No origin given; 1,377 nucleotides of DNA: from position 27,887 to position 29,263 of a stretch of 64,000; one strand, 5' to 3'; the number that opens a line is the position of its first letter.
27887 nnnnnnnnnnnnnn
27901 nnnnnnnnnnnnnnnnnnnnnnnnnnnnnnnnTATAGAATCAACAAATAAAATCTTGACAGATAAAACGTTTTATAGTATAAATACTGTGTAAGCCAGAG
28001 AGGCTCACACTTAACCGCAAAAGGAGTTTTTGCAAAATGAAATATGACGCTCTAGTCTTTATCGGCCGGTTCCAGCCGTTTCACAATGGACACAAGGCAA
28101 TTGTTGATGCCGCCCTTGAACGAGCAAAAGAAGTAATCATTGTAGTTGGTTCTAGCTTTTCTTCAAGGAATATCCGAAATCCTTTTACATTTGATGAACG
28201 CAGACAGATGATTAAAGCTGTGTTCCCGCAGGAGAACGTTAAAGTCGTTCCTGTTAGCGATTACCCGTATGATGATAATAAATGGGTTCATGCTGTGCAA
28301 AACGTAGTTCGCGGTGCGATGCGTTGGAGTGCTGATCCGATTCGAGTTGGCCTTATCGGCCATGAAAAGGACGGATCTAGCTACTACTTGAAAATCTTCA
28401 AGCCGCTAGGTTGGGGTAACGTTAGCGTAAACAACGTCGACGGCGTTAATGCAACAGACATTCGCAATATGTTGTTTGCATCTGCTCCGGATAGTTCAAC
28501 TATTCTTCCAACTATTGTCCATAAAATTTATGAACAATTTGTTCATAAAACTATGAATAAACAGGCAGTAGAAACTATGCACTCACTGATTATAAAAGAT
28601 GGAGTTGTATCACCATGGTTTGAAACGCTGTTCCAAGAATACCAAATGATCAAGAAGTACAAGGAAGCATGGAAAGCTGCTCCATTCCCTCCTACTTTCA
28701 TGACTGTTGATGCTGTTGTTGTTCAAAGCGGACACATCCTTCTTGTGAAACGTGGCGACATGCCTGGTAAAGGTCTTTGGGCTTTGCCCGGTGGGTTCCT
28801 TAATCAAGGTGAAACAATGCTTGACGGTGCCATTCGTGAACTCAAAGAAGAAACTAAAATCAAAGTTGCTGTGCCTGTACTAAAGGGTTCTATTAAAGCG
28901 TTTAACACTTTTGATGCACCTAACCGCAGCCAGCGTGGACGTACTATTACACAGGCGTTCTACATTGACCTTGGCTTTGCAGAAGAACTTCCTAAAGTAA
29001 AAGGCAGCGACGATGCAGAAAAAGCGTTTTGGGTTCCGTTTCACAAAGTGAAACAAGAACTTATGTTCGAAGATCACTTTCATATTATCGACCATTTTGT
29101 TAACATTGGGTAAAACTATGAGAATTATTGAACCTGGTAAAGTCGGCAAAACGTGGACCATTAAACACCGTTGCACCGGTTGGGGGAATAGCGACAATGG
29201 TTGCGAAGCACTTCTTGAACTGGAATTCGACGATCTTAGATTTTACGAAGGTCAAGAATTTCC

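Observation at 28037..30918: Two-gene NAD+ salvage cassette (NAMPT plus NMNAT-Nudix), NARP2 type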

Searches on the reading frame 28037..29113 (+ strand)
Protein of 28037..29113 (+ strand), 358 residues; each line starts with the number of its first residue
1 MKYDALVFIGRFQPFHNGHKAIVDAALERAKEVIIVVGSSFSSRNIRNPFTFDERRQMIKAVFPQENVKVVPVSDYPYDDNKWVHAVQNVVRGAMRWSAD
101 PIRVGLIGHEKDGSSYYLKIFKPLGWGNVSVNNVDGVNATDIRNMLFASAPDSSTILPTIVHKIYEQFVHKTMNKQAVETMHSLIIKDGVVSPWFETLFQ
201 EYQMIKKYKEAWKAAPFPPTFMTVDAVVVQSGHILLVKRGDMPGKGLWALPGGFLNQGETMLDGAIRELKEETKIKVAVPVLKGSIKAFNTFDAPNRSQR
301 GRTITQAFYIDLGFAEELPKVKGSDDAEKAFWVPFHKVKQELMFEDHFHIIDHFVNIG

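Call 3: search_protein_families(library=pfam, proteins=[window:28037-29113:+], max_evalue=0.01)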
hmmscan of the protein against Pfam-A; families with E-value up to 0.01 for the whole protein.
window:28037-29113:+ (358 aa): 4 families
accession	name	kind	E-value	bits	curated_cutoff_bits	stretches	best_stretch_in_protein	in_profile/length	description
PF00293.34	NUDIX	-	1.8e-20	73.7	21.1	1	223-354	5-134/134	NUDIX domain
PF01467.32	CTP_transf_like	-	4.3e-13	50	21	1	7-76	1-69/133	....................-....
PF05636.17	HIGH_NTase1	-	0.0023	17.7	27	0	9-41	7-41/402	HIGH Nucleotidyl Transferase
PF14815.12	NUDIX_4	-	0.0059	16.8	35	0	227-278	4-54/113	NUDIX domain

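Call 4: search_protein_families(library=ncbifam, proteins=[window:28037-29113:+], max_evalue=0.01)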
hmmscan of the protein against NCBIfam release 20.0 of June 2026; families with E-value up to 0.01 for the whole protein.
window:28037-29113:+ (358 aa): 34 families (the best 25 are shown)
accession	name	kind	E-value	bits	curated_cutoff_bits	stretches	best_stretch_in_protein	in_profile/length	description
NF003786.0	PRK05379.1-2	equivalog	4.1e-127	424.2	397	1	2-356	13-353/354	bifunctional nicotinamide-nucleotide adenylyltransferase/Nudix hydroxylase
NF003791.0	PRK05379.2-3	equivalog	3e-106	355.4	409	1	1-356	3-338/340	bifunctional nicotinamide-nucleotide adenylyltransferase/Nudix hydroxylase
NF003788.0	PRK05379.1-5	equivalog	4.8e-105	351.7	354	1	1-356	3-349/351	bifunctional nicotinamide-nucleotide adenylyltransferase/Nudix hydroxylase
NF003787.0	PRK05379.1-4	equivalog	1.5e-100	336.5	449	1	2-355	8-343/346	bifunctional nicotinamide-nucleotide adenylyltransferase/Nudix hydroxylase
NF003790.0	PRK05379.2-2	equivalog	4e-82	276.1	403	2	193-355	189-351/354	bifunctional nicotinamide mononucleotide adenylyltransferase/ADP-ribose pyrophosphatase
NF003785.0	PRK05379.1-1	equivalog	6.5e-70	236.1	418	1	3-353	2-338/347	bifunctional nicotinamide-nucleotide adenylyltransferase/Nudix hydroxylase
NF003789.0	PRK05379.2-1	equivalog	9.9e-36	123.3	355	2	5-171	9-173/312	bifunctional nicotinamide mononucleotide adenylyltransferase/ADP-ribose pyrophosphatase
NF010365.0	PRK13793.1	equivalog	1.6e-33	116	198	1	2-176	3-174/196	nicotinate-nicotinamide nucleotide adenylyltransferase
NF002243.0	PRK01153.1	subfamily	1.4e-20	73.6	127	1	7-91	4-92/175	nicotinamide-nucleotide adenylyltransferase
TIGR01527.1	arch_NMN_Atrans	equivalog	8.9e-19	67.6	181.2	1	7-101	3-102/167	nicotinamide-nucleotide adenylyltransferase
NF050029.2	TransRepNtr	equivalog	4.9e-13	49.1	400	1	206-352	6-150/245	ADPR responsive transcriptional repressor NtrR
TIGR00125.1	cyt_tran_rel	domain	7.7e-11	42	27.7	1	7-61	3-58/65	adenylyltransferase/cytidyltransferase family protein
TIGR01526.1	nadR_NMN_Atrans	equivalog_domain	3.4e-09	36.4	341.15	1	7-92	5-96/325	nicotinamide-nucleotide adenylyltransferase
TIGR01510.1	coaD_prev_kdtB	equivalog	3.9e-08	33.5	103.3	1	7-93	3-86/155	pantetheine-phosphate adenylyltransferase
NF006530.0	PRK08999.1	equivalog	4.5e-08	32.5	245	1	226-278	11-65/315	Nudix family hydrolase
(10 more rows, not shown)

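Call 5: search_protein_families(library=phrogs, proteins=[window:28037-29113:+], max_evalue=0.001)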
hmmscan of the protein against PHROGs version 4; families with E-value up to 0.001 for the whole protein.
window:28037-29113:+ (358 aa): 9 families
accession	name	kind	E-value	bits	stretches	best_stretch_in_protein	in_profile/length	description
phrog_395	-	other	1.2e-82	279.7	1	2-357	10-373/373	cytidyltransferase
phrog_1198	-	other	2e-23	84.5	1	196-345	13-157/253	MutT/NUDIX hydrolase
phrog_3041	-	other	4.9e-10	39.4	1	4-70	51-120/678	cytidyltransferase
phrog_3462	-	moron, auxiliary metabolic gene and host takeover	4.3e-07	30.5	1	7-83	6-88/346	nicotinamide-nucleotide adenylyltransferase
phrog_1185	-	other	5.5e-07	30.3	1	244-293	177-226/301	nudix hydrolase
phrog_25541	-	unknown function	1.9e-06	28.6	1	223-285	76-135/210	-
phrog_6216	-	unknown function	3.4e-06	27.1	1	230-291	11-70/545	-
phrog_15528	-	head and packaging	8.2e-05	22.1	1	222-278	522-575/794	portal protein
phrog_19657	-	other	0.00012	23.1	1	245-277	58-90/176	nudix hydrolase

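Call 41: search_solved_structures(query=window:28037-29113:+, show_alignments=3, max_evalue=0.00001)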
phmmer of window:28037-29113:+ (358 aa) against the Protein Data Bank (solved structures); distinct sequences matched with E-value up to 0.00001: 18.
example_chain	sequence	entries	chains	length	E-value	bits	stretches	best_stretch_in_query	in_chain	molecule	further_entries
2qjo_A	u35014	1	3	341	8.4e-82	278.3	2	196-356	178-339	Bifunctional NMN adenylyltransferase/Nudix hydrolase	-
2qjt_B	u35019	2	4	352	2.3e-62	214.4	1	3-352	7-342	Nicotinamide-nucleotide adenylyltransferase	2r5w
2fml_A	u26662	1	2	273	4.7e-13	52.2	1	233-342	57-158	MutT/nudix family protein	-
1f9a_A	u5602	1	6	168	8.4e-11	44.8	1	8-91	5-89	HYPOTHETICAL PROTEIN MJ0541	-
1ej2_A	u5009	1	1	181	1e-10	44.5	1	8-84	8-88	NICOTINAMIDE MONONUCLEOTIDE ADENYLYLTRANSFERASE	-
4yp5_A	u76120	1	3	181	1e-10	44.5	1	8-84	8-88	Nicotinamide-nucleotide adenylyltransferase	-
1m8j_A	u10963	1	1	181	1.1e-10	44.4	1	8-84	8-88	Nicotinamide-nucleotide Adenylyltransferase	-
3i9x_A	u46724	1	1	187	1.4e-10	44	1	233-350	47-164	mutT/nudix family protein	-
1m8g_A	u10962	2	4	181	2.7e-10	43.1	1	8-84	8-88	Nicotinamide-nucleotide Adenylyltransferase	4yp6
4yp7_A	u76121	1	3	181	5.2e-10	42.2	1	8-84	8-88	Nicotinamide-nucleotide adenylyltransferase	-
1m8f_A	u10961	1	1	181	7e-10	41.8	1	8-84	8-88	nicotinamide-nucleotide adenylyltransferase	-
1hyb_A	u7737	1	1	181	2.5e-09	39.9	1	8-84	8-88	NICOTINAMIDE MONONUCLEOTIDE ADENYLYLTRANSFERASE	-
1m8k_A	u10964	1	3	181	2.6e-09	39.9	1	8-84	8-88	Nicotinamide-nucleotide Adenylyltransferase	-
3gz8_A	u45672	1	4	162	3.9e-07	32.7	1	213-352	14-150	MutT/nudix family protein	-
3gz5_A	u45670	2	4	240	1.2e-06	31.1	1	213-352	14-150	MutT/nudix family protein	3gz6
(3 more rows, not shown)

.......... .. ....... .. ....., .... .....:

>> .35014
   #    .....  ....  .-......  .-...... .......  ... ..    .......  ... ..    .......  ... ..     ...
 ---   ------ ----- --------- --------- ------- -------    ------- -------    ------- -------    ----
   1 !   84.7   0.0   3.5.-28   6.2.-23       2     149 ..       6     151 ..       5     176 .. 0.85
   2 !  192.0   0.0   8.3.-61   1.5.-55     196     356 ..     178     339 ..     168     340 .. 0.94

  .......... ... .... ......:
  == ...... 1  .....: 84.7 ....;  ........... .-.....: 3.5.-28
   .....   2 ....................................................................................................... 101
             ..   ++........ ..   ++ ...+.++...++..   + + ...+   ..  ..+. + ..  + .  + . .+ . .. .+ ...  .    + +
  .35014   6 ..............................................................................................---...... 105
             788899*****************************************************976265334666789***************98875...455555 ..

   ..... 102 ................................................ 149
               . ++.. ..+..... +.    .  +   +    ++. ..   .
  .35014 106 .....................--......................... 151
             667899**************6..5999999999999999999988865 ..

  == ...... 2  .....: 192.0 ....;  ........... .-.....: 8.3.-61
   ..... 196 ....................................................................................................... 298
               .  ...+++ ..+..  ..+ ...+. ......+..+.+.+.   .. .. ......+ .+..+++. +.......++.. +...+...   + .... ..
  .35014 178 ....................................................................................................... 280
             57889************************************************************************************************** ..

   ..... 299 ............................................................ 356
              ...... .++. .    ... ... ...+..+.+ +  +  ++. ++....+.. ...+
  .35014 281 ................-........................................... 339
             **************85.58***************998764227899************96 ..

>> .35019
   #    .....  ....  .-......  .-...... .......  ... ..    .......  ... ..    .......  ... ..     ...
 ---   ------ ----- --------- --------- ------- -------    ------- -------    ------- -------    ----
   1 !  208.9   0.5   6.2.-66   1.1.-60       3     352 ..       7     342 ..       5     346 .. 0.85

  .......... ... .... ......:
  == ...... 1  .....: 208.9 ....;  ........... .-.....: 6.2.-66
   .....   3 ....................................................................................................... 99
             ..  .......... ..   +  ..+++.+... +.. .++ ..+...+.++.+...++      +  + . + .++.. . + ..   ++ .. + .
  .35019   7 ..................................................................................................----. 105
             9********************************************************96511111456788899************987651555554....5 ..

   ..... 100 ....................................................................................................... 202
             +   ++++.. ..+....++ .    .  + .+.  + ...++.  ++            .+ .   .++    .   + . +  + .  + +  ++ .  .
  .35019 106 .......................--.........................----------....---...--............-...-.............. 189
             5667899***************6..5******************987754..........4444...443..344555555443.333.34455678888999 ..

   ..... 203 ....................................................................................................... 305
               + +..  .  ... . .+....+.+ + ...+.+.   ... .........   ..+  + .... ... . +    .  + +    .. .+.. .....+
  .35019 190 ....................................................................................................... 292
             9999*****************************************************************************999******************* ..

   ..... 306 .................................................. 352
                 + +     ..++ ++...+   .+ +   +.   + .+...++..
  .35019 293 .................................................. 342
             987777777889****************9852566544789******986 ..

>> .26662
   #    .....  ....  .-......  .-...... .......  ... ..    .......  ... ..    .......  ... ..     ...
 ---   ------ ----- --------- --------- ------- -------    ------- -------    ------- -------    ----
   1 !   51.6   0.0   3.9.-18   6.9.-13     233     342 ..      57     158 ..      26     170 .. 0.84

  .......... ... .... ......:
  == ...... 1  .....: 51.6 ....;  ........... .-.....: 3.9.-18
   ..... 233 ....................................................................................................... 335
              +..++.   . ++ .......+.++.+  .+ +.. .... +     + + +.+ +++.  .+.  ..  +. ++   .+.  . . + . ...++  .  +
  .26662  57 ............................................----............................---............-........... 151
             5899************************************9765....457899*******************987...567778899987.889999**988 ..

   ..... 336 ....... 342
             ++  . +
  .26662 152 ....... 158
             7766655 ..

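Call 96: search_protein_families(library=padloc, proteins=[window:28037-29110:+], max_evalue=0.01)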
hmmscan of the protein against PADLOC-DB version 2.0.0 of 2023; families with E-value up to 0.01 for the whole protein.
window:28037-29110:+ (358 aa): 1 family
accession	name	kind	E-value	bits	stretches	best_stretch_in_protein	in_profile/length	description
PDLC04899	PDC-S07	-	2.5e-09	34.9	1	224-279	10-66/135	-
